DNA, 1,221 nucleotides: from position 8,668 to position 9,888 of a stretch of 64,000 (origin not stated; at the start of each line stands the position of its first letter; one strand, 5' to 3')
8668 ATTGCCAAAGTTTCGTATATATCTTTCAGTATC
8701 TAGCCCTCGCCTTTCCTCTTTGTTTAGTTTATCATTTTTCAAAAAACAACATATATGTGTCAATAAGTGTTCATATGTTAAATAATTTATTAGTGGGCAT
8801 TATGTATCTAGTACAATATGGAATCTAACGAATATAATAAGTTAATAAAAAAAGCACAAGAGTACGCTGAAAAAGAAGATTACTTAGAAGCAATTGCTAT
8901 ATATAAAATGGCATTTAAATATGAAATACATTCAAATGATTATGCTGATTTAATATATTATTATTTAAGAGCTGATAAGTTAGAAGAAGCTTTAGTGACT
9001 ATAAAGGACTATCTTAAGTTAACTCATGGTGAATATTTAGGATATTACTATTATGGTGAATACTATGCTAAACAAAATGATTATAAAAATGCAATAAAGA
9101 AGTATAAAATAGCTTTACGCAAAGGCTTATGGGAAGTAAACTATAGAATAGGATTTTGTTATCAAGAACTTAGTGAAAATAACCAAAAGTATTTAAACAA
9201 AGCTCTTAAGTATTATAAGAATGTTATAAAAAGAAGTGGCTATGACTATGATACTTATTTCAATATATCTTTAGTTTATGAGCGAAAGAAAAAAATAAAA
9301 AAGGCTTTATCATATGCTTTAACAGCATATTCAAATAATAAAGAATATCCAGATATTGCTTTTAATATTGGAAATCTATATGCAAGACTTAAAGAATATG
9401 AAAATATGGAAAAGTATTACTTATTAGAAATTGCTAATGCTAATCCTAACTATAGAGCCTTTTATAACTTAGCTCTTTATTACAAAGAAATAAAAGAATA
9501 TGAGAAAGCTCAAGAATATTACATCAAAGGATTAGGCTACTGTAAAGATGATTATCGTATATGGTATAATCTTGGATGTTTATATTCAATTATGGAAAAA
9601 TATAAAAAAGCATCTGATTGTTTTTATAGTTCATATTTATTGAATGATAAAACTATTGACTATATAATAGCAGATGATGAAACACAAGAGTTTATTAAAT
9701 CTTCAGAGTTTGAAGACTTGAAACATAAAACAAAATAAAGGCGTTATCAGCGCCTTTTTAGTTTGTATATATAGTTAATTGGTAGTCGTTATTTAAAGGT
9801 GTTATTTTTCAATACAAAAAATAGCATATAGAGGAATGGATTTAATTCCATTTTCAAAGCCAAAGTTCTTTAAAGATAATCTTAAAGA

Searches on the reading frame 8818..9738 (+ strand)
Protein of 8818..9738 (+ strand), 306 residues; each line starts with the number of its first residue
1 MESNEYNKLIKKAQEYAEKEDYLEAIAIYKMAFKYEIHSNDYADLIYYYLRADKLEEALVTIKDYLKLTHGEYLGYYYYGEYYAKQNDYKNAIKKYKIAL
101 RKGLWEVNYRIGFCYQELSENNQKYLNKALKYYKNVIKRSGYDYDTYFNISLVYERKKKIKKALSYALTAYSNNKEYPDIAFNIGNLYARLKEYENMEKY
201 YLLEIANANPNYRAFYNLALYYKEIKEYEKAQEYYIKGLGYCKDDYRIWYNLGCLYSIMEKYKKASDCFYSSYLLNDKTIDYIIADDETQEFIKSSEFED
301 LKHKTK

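Call 6: search_protein_families(library=pfam, proteins=[window:8818-9738:+], max_evalue=0.01)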
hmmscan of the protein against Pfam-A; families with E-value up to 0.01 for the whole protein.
window:8818-9738:+ (306 aa): 10 families
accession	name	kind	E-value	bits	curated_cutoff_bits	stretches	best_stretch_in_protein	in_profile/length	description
PF07719.23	TPR_2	-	8.9e-11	41.5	27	0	75-101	3-29/34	Tetratricopeptide repeat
PF13181.12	TPR_8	-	1.6e-10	40.7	25.7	2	246-271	1-26/34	Tetratricopeptide repeat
PF13424.12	TPR_12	-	5.4e-10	39.8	30.1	2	214-271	5-70/77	Tetratricopeptide repeat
PF13432.12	TPR_16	-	1.8e-08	35.1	32.7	0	45-102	3-60/65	Tetratricopeptide repeat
PF13431.12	TPR_17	-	4.7e-08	33.1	24.4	0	242-265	9-32/34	Tetratricopeptide repeat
PF13428.12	TPR_14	-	4.5e-07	30.4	23.5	0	214-253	3-42/44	Tetratricopeptide repeat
PF23914.1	TPR_CcmH_CycH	-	1.2e-06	28.9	42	0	59-166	36-143/158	Cytochrome c-type biogenesis protein H TPR domain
PF00515.34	TPR_1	-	1.2e-06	28.5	27.8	1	247-269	2-24/34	Tetratricopeptide repeat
PF13176.12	TPR_7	-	2.8e-05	24.3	27.9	0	83-102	9-30/36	Tetratricopeptide repeat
PF14559.12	TPR_19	-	0.0049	17.6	25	0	18-67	3-53/68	Tetratricopeptide repeat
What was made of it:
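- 8818..9738 (+): TPR-repeat protein gene, overlapping the previous gene by 11 nt. Several TPR families match (call 6).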
